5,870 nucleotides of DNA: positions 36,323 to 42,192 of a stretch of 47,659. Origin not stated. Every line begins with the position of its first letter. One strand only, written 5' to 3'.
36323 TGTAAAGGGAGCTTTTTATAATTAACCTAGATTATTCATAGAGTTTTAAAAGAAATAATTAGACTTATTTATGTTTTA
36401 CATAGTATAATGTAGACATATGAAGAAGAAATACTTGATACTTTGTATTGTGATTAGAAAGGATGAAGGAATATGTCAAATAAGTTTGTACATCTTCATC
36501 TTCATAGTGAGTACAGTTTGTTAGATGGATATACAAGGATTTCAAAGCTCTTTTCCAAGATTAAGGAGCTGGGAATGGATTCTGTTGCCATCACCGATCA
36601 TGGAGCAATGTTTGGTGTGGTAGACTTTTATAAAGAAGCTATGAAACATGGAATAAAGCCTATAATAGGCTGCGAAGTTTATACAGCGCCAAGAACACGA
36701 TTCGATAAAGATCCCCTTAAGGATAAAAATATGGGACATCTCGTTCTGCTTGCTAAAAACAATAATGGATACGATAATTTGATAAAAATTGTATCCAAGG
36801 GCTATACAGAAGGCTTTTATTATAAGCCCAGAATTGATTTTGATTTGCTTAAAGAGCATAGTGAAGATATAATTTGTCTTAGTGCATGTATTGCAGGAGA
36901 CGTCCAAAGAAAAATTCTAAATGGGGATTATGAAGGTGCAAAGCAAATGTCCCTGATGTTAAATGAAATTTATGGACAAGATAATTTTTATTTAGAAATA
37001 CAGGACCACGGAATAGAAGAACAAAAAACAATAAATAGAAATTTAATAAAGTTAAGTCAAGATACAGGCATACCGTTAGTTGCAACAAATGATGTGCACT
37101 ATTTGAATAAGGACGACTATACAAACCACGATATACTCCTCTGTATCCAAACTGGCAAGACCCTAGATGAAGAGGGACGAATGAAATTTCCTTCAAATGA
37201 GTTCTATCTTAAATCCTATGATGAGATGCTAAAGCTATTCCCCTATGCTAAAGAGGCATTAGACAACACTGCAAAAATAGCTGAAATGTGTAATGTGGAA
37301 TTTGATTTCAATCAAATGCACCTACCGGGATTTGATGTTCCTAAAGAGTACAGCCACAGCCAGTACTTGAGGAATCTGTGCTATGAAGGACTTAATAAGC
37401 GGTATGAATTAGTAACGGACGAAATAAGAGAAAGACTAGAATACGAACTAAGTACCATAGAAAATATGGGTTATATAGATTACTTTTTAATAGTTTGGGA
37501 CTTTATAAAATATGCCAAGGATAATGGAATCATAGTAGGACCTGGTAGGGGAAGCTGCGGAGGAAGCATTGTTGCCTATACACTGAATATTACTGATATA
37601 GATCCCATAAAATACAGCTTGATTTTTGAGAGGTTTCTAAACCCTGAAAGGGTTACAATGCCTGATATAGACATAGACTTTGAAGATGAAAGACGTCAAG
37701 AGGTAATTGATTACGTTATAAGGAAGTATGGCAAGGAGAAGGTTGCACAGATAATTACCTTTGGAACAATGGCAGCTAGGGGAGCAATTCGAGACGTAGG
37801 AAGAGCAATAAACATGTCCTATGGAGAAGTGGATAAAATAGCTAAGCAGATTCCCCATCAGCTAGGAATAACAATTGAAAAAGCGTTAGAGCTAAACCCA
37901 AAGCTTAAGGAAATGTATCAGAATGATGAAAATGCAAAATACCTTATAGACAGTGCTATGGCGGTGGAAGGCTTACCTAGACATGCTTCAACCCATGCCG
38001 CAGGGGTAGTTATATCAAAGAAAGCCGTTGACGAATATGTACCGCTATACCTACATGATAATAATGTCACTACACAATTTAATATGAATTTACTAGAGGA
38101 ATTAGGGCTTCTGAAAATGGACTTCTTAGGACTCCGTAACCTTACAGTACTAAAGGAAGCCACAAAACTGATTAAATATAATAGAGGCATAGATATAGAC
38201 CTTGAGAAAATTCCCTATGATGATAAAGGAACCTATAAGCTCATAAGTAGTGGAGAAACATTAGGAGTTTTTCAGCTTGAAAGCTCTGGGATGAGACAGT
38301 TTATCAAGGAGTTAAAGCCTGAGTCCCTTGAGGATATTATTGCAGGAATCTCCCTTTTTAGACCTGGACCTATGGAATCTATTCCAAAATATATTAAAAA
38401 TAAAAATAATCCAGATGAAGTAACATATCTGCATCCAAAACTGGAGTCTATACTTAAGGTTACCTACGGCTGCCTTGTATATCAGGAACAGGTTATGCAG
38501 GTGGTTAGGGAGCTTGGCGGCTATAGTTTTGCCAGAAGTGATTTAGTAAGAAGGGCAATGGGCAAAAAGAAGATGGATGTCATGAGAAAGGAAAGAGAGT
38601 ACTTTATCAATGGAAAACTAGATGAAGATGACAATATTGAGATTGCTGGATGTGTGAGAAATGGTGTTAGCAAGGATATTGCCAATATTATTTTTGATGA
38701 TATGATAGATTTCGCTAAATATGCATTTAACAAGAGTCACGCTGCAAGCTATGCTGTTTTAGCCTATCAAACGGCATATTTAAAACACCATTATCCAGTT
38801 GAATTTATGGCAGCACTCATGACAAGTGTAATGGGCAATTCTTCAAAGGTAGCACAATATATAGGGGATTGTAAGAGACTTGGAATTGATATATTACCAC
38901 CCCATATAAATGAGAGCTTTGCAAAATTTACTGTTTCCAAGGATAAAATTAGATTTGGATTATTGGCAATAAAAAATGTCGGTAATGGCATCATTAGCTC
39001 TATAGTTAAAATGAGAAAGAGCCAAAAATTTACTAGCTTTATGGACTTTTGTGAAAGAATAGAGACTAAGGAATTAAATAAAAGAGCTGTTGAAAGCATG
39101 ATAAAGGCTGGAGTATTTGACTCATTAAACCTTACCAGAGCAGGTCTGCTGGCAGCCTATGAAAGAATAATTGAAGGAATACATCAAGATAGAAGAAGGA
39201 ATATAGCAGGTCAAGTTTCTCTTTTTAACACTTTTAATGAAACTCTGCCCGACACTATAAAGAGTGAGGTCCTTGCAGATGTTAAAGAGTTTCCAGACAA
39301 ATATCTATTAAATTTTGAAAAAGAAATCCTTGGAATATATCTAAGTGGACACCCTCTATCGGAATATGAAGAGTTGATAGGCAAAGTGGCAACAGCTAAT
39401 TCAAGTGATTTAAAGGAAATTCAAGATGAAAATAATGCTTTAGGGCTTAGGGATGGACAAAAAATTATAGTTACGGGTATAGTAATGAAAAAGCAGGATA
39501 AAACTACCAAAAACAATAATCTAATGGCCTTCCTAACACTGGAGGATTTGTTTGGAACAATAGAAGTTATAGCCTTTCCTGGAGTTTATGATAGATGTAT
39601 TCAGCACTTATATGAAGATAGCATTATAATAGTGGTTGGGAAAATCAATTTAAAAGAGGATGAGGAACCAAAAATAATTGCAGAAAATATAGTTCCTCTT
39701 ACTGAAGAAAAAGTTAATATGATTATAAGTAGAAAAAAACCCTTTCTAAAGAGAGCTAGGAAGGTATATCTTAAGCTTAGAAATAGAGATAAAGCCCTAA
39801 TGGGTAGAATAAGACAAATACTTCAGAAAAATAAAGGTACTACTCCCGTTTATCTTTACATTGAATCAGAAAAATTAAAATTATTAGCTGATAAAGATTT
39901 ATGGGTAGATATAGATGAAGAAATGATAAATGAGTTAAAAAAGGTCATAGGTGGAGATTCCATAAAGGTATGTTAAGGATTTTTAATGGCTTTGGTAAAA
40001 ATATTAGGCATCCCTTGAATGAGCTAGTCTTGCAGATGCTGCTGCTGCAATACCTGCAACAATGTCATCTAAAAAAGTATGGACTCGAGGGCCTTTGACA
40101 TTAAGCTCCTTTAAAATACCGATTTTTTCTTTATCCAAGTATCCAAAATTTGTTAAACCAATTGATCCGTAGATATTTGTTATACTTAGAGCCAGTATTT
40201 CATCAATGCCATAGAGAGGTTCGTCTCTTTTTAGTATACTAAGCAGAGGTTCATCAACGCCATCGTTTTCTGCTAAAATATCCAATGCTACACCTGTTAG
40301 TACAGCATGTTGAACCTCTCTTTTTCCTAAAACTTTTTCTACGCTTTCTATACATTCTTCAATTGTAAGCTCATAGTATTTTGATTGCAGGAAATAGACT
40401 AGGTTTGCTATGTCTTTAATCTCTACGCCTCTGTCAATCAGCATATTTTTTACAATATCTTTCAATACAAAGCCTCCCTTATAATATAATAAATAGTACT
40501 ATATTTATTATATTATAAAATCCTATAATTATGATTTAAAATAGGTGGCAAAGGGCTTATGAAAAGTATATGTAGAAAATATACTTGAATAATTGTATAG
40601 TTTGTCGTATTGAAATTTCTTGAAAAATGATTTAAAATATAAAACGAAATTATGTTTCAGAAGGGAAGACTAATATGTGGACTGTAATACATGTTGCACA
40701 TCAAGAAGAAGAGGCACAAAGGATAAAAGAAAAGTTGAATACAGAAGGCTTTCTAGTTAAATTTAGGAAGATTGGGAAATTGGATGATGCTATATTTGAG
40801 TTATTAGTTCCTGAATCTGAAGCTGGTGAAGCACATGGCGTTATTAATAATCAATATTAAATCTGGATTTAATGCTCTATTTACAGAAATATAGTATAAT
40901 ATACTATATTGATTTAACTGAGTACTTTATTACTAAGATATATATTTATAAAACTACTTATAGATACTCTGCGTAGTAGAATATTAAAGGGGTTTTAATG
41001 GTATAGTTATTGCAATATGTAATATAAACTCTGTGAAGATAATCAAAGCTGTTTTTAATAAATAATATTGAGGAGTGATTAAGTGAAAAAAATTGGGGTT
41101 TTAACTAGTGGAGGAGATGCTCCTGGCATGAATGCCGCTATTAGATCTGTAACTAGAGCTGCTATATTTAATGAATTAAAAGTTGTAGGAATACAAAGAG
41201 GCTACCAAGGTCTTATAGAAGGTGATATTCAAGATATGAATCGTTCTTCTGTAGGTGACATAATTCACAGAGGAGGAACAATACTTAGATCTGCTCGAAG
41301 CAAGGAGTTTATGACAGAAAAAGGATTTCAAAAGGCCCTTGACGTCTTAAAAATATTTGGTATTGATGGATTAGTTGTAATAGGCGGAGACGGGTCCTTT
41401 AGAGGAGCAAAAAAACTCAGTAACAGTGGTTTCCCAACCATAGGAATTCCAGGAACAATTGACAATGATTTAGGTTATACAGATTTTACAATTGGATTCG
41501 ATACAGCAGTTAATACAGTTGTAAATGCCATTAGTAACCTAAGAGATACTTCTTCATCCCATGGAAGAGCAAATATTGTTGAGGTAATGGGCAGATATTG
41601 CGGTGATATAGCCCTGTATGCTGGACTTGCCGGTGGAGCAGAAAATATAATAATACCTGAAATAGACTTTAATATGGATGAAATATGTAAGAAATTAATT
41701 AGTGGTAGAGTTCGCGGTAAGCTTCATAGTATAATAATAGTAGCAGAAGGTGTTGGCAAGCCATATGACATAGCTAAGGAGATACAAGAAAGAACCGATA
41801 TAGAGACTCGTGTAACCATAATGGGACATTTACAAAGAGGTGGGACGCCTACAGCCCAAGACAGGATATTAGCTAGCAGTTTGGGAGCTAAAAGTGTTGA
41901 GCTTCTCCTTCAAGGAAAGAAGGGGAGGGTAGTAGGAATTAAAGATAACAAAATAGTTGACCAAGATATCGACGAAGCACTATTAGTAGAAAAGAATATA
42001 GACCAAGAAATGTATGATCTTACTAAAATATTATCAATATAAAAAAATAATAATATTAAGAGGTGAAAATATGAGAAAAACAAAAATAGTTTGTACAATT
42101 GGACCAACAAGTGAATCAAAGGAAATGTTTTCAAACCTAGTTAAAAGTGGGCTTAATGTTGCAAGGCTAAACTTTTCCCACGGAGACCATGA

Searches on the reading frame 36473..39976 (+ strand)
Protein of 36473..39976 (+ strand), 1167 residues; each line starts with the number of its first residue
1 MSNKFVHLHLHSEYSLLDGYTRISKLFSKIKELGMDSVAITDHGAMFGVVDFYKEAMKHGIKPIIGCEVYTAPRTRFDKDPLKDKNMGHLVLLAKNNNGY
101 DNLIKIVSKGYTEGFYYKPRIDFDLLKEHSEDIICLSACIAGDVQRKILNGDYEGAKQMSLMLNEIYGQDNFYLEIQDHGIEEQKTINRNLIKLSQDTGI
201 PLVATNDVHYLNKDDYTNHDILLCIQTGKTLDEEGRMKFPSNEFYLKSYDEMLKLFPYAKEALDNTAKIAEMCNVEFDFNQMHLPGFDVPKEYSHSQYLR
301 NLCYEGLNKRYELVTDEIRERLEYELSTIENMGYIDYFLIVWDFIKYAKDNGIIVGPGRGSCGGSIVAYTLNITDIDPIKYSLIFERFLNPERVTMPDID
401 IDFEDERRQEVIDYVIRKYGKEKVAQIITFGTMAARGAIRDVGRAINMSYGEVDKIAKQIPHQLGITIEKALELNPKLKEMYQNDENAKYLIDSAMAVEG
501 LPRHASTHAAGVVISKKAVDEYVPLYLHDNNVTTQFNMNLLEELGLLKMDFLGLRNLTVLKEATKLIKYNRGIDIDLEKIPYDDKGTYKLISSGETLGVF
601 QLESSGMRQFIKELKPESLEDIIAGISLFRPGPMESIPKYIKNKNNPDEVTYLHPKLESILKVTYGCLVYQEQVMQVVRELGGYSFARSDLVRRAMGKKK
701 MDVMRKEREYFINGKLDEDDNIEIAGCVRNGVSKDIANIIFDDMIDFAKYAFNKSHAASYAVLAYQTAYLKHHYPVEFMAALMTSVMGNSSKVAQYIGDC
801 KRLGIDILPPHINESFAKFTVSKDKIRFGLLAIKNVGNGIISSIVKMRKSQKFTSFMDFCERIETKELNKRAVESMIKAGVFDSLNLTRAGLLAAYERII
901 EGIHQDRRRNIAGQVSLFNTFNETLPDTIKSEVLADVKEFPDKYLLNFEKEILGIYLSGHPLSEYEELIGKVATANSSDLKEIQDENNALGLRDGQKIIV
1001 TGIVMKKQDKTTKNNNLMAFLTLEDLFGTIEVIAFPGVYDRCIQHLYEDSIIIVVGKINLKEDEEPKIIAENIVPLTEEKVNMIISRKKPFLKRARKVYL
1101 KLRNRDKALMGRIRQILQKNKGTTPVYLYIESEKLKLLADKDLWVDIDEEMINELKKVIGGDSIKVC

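Call 63: search_protein_families(library=pfam, max_evalue=0.00001, proteins=[window:36473-39976:+])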
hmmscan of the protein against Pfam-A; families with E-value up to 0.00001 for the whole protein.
window:36473-39976:+ (1167 aa): 5 families
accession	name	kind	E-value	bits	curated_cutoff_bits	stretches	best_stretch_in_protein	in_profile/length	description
PF07733.18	DNA_pol3_alpha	-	4.5e-109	364.5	23.9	1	297-553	1-260/260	Bacterial DNA polymerase III alpha NTPase domain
PF17657.6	DNA_pol3_finger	-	6.1e-64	214.8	22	1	556-715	1-162/166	Bacterial DNA polymerase III alpha subunit finger domain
PF02811.25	PHP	-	1.8e-60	204.5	26.4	1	7-179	1-164/164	PHP domain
PF14579.12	HHH_6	-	5.3e-29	100.7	25.6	1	804-890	1-88/90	Helix-hairpin-helix motif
PF01336.31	tRNA_anti-codon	-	1.2e-11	44.8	27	1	999-1076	2-75/75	OB-fold nucleic acid binding domain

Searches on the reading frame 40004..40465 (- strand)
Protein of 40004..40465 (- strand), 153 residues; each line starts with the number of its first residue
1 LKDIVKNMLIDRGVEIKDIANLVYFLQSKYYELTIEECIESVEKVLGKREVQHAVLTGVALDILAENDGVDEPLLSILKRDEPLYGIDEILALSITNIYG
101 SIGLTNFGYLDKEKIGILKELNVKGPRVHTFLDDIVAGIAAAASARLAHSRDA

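Call 63: search_protein_families(library=pfam, max_evalue=0.00001, proteins=[window:40004-40465:-])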
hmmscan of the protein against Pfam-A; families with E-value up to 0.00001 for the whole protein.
window:40004-40465:- (153 aa): 1 family
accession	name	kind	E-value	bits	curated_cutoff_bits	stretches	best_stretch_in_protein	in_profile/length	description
PF04608.18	PgpA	-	4.8e-18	65.9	28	1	19-149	21-141/141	Phosphatidylglycerophosphatase A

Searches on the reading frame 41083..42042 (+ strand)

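Call 63: search_protein_families(library=pfam, max_evalue=0.00001, proteins=[window:41083-42042:+])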
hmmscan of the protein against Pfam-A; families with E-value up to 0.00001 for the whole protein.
window:41083-42042:+ (319 aa): 1 family
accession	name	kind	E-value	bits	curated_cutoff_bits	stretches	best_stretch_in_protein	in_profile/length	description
PF00365.25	PFK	-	1.1e-112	376.4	30.9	1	3-275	1-277/277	Phosphofructokinase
